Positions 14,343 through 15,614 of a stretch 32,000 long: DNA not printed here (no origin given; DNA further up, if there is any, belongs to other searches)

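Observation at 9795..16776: Archaeal phosphonate locus: Fom1/Fom2/FomC-like front end plus three nucleotidyltransferase modules and a GlpT/UhpT-type transporter, with no known tailoring enzyme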

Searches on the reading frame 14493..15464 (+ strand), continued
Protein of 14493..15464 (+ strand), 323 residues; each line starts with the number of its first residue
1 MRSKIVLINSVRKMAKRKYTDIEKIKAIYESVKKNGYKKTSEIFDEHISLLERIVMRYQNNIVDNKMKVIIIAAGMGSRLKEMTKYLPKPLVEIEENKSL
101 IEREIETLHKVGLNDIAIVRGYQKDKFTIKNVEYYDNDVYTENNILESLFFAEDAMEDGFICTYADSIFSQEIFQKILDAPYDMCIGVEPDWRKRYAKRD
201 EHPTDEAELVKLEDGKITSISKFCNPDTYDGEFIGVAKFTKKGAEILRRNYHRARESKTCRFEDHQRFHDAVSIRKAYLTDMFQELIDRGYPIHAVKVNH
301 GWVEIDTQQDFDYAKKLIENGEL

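Call 47: find_related_loci(query=A1, collection=metagenome_contigs, flank=6000)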
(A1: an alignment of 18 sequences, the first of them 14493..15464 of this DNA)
Query A1 (323 aa) in metagenome_contigs; peptide patterns used: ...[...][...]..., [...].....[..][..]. (x = any residue, [..] = any of these).
600 stretches matched a pattern (row limit reached: there are more); 472 encode a relative of the query (tblastn E <= 1e-3); the best 80 are kept; 80 distinct loci.
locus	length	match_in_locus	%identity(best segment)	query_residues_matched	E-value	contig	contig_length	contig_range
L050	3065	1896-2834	78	11-323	3e-180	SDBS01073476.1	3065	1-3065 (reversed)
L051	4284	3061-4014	76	6-323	3e-174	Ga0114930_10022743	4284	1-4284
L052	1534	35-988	76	7-323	0e+0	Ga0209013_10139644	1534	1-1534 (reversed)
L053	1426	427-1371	75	9-323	0e+0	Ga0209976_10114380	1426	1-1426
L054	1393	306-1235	76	14-323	0e+0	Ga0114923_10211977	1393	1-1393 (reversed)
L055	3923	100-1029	76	14-323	1e-171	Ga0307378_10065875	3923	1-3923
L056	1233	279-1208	76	14-323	0e+0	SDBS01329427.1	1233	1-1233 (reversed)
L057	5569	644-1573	76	14-323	2e-166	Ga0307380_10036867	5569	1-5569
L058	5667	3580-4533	75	7-323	1e-165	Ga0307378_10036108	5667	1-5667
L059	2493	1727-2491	74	6-260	6e-136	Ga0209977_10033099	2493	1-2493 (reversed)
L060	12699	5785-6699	61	14-321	3e-121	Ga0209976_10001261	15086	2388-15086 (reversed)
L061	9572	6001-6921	59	14-323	1e-118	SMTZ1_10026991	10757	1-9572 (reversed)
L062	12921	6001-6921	61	14-323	8e-116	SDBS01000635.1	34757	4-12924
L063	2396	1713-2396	75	14-241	3e-119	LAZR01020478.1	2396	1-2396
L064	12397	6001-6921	58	14-323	2e-109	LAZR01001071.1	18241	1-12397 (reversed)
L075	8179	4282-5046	54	66-323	5e-86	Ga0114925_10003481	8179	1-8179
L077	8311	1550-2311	54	67-323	2e-85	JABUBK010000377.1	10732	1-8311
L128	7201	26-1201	43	67-320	9e-64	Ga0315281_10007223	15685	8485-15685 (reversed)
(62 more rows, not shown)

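Call 50: search_protein_families(library=pfam, proteins=[L061:1240-2076:+, L061:2133-2939:+, L061:2967-4079:+, L061:4219-5721:+, L061:8455-9570:+, L075:6563-8179:+, L075:1758-2591:+, L060:8333-9304:+, L060:9307-11601:+, L077:4857-5681:+], max_evalue=0.001)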
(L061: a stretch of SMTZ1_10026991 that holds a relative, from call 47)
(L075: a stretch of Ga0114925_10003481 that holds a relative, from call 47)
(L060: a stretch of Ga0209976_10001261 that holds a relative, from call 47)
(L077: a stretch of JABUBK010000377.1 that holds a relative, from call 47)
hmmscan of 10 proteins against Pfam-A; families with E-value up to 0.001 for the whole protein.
L061:1240-2076:+ (278 aa): 1 family
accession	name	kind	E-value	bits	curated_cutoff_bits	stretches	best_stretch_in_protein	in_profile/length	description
PF04464.20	Glyphos_transf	-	3e-71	240.8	22.1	1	5-271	94-363/367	CDP-Glycerol:Poly(glycerophosphate) glycerophosphotransferase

L061:2133-2939:+ (268 aa): 1 family
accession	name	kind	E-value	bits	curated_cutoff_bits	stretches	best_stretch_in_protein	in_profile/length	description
PF01066.26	CDP-OH_P_transf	-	5.3e-07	30.6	22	1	49-160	3-109/152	CDP-alcohol phosphatidyltransferase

L061:2967-4079:+ (370 aa): 5 families
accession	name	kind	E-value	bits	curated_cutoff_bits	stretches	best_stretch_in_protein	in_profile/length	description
PF00534.26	Glycos_transf_1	-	1.5e-37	129.2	26.4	1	191-345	14-170/172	Glycosyl transferases group 1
PF13692.12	Glyco_trans_1_4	-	1.3e-26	94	27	1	194-333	3-142/142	Glycosyl transferases group 1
PF13439.12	Glyco_transf_4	-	5.5e-11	43.2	28.5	1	60-173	53-169/170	Glycosyltransferase Family 4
PF13524.12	Glyco_trans_1_2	-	7.7e-10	39.3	25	1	222-361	13-143/144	Glycosyl transferase-like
PF20706.3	GT4-conflict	-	7.2e-06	25.7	26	1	264-300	277-313/385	Family 4 Glycosyltransferase in conflict systems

L061:4219-5721:+ (500 aa): 3 families
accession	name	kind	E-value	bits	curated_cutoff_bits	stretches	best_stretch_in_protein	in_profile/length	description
PF00884.28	Sulfatase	-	1.4e-11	44.7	25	1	159-251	212-301/301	Sulfatase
PF16347.10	SGSH_C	-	4.3e-06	27.4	29.3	1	207-325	11-133/154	N-sulphoglucosamine sulphohydrolase, C-terminal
PF02995.22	DUF229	-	0.00014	21.1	25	1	159-233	312-380/496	Protein of unknown function (DUF229)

L061:8455-9570:+ (372 aa): 1 family
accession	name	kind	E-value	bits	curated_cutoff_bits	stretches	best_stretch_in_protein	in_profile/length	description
PF13714.12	PEP_mutase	-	3.4e-51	174.6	31.5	1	21-282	1-240/240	Phosphoenolpyruvate phosphomutase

L075:6563-8179:+ (539 aa): 2 families
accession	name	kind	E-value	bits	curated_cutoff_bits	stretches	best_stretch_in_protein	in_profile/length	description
PF13714.12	PEP_mutase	-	5.7e-51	173.8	31.5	1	21-281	1-239/240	Phosphoenolpyruvate phosphomutase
PF12804.13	NTP_transf_3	-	4.1e-10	40.5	27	1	323-429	1-111/160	MobA-like NTP transferase domain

L075:1758-2591:+ (277 aa): 1 family
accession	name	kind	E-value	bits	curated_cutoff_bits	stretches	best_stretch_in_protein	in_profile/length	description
PF01066.26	CDP-OH_P_transf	-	1.7e-06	29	22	1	48-158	2-107/152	CDP-alcohol phosphatidyltransferase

L060:8333-9304:+ (323 aa): 8 families
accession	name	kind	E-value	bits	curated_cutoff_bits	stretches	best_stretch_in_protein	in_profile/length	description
PF01370.27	Epimerase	-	2.3e-64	217.5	20.9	1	8-244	1-240/240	NAD dependent epimerase/dehydratase family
PF16363.11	GDP_Man_Dehyd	-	5e-61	207.4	27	1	9-307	1-331/332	GDP-mannose 4,6 dehydratase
PF01073.25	3Beta_HSD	-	5.9e-28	98.1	22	1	9-233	1-230/280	3-beta hydroxysteroid dehydrogenase/isomerase family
PF02719.21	Polysacc_synt_2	-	1.8e-23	83.6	20.2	1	8-278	1-267/293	Polysaccharide biosynthesis protein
PF04321.23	RmlD_sub_bind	-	1e-16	61.3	27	1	7-265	2-234/287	RmlD substrate binding domain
PF07993.18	NAD_binding_4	-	4.6e-09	36.2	20.1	1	10-181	1-209/258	Male sterility protein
PF13460.12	NAD_binding_10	-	9e-07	29.4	27.2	1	12-162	1-133/184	NAD(P)H-binding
PF00106.31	adh_short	-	4.4e-05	23.5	26.6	1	6-82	1-85/195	short chain dehydrogenase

L060:9307-11601:+ (764 aa): 0 families

L077:4857-5681:+ (274 aa): 1 family
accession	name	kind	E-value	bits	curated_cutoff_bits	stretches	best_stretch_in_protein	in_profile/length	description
PF01066.26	CDP-OH_P_transf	-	1e-06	29.7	22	1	52-169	3-117/152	CDP-alcohol phosphatidyltransferase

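Call 56: search_protein_families(library=ncbifam, proteins=[L061:4219-5721:+, L061:2133-2939:+], max_evalue=0.001)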
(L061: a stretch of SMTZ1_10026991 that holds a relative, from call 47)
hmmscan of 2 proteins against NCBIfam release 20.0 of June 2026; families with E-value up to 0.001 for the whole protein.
L061:4219-5721:+ (500 aa): 3 families
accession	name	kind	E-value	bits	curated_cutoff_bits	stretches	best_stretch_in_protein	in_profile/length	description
NF010322.0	PRK13759.1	equivalog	3.3e-14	52.3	481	1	161-327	278-440/486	arylsulfatase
TIGR03417.1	chol_sulfatase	equivalog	3.3e-08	32.9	433.45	1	164-337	266-432/500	choline-sulfatase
NF045661.1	HdlasePehA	equivalog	1.2e-07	30.8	900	1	159-274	290-400/506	phosphoric/sulfuric ester hydrolase PehA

L061:2133-2939:+ (268 aa): 4 families
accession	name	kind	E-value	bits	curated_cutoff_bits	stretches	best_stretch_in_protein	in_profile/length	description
NF040950.1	archin_ph_syn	equivalog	2.6e-11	43.7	180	1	37-119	13-93/191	archaetidylinositol phosphate synthase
NF045883.1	PIPSynth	equivalog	3.7e-07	30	170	1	35-126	10-99/197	phosphatidylinositol phosphate synthase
NF041135.1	IPPtranDIPPsyn_Thcocales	equivalog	9.5e-06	24.8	580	1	35-149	238-348/419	bifunctional L-myo-inositol-1-phosphate cytidylyltransferase/CDP-L-myo-inositol myo-inositolphosphotransferase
TIGR00473.1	pssA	equivalog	0.00021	21.4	107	1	62-173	6-111/153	CDP-diacylglycerol--serine O-phosphatidyltransferase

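Call 69: predict_structure(alignment_id=A1)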
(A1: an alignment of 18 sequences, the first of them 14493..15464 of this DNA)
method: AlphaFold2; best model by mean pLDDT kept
length: 323 residues; sequences in the alignment: 18
mean_pLDDT: 85.8   pTM: 0.80
mean pLDDT of the five models: 85.8, 82.4, 82.0, 81.7, 80.6
residues with pLDDT >= 90: 167; 70-90: 125; 50-70: 16; < 50: 15
segments of 3 or more residues with pLDDT < 50: 1-15
pLDDT, mean of each block of 10 residues (from residue 1): 32 50 82 92 89 79 72 78 76 84 93 93 86 92 92 95 93 93 95 84 79 94 88 96 97 91 89 93 97 93 89 90 87
secondary structure, 60 per line:
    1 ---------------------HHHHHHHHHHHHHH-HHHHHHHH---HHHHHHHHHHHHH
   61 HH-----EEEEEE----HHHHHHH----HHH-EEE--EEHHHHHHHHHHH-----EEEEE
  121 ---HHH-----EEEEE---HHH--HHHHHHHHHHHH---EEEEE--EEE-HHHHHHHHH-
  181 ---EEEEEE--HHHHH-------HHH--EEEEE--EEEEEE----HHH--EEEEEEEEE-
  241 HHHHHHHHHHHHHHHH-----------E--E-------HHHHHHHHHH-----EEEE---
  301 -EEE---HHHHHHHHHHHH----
elements in order: H22-35 H37-44 H48-62 E68-73 H78-84 E93-95 H100-110 E116-120 E132-136 H145-156 E160-164 E167-169 H171-179 E184-189 H192-196 E209-213 E216-221 E231-239 H241-256 H279-288 E294-297 E302-304 H308-319

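Call 71: fold_search(model_id=the predicted structure, library=pdb)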
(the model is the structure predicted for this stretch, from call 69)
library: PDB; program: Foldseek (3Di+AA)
matches with E <= 10: 861; with E <= 0.001: 484
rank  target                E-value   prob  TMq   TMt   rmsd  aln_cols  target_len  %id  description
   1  6pd2_C                1.8e-15  1.00  0.63  0.34   2.9       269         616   18  PntC-AEPT: fusion protein of phosphonate-specific cytidylyltransferase and 2-aminoethylphosphonate (AEP) transaminase  (released 2019-08-07)
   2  1jyk                  2.8e-15  1.00  0.59  0.81   3.5       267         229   24  Catalytic Mechanism of CTP:phosphocholine Cytidylyltransferase from Streptococcus pneumoniae (LicC) (released 2002-02-22)
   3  6pd2_A                1.5e-14  1.00  0.63  0.34   2.9       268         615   20  PntC-AEPT: fusion protein of phosphonate-specific cytidylyltransferase and 2-aminoethylphosphonate (AEP) transaminase  (released 2019-08-07)
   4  4jd0                  2.0e-14  1.00  0.60  0.77   3.7       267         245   20  Structure of the inositol-1-phosphate CTP transferase from T. maritima. (released 2013-09-18)
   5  1jyl_A                3.7e-14  1.00  0.57  0.79   4.0       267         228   23  Catalytic Mechanism of CTP:phosphocholine Cytidylyltransferase from Streptococcus pneumoniae (LicC) (released 2002-02-22)
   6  6pd2_D                4.1e-14  1.00  0.61  0.33   3.0       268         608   18  PntC-AEPT: fusion protein of phosphonate-specific cytidylyltransferase and 2-aminoethylphosphonate (AEP) transaminase  (released 2019-08-07)
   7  6pd1_C                5.3e-14  1.00  0.61  0.33   3.2       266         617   18  PntC-AEPT: fusion protein of phosphonate-specific cytidylyltransferase and 2-aminoethylphosphonate (AEP) transaminase  (released 2019-08-07)
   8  3hl3_A                5.3e-14  1.00  0.59  0.75   3.3       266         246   18  2.76 Angstrom Crystal Structure of a Putative Glucose-1-Phosphate Thymidylyltransferase from Bacillus anthracis in Com (released 2009-06-09)
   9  6pd1_A                6.0e-14  1.00  0.61  0.33   3.2       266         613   18  PntC-AEPT: fusion protein of phosphonate-specific cytidylyltransferase and 2-aminoethylphosphonate (AEP) transaminase  (released 2019-08-07)
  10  4ho9_A                1.9e-13  1.00  0.57  0.62   3.9       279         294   18  Crystal structure of glucose 1-phosphate thymidylyltransferase from Aneurinibacillus thermoaerophilus complexed with U (released 2013-10-23)
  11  6pd1_B                2.3e-13  1.00  0.60  0.33   3.3       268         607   18  PntC-AEPT: fusion protein of phosphonate-specific cytidylyltransferase and 2-aminoethylphosphonate (AEP) transaminase  (released 2019-08-07)
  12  6pd1_D                2.4e-13  1.00  0.60  0.33   3.2       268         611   17  PntC-AEPT: fusion protein of phosphonate-specific cytidylyltransferase and 2-aminoethylphosphonate (AEP) transaminase  (released 2019-08-07)
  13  4mnd                  2.6e-13  1.00  0.52  0.42   4.3       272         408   20  Crystal structure of Archaeoglobus fulgidus IPCT-DIPPS bifunctional membrane protein (released 2014-07-02)
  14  4ecm                  4.0e-13  1.00  0.58  0.75   3.6       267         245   18  2.3 Angstrom Crystal Structure of a Glucose-1-phosphate Thymidylyltransferase from Bacillus anthracis in Complex with Th (released 2012-04-04)
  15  2xme_E                4.5e-13  1.00  0.51  0.77   4.0       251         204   24  The X-ray structure of CTP:inositol-1-phosphate cytidylyltransferase from Archaeoglobus fulgidus (released 2011-05-04)
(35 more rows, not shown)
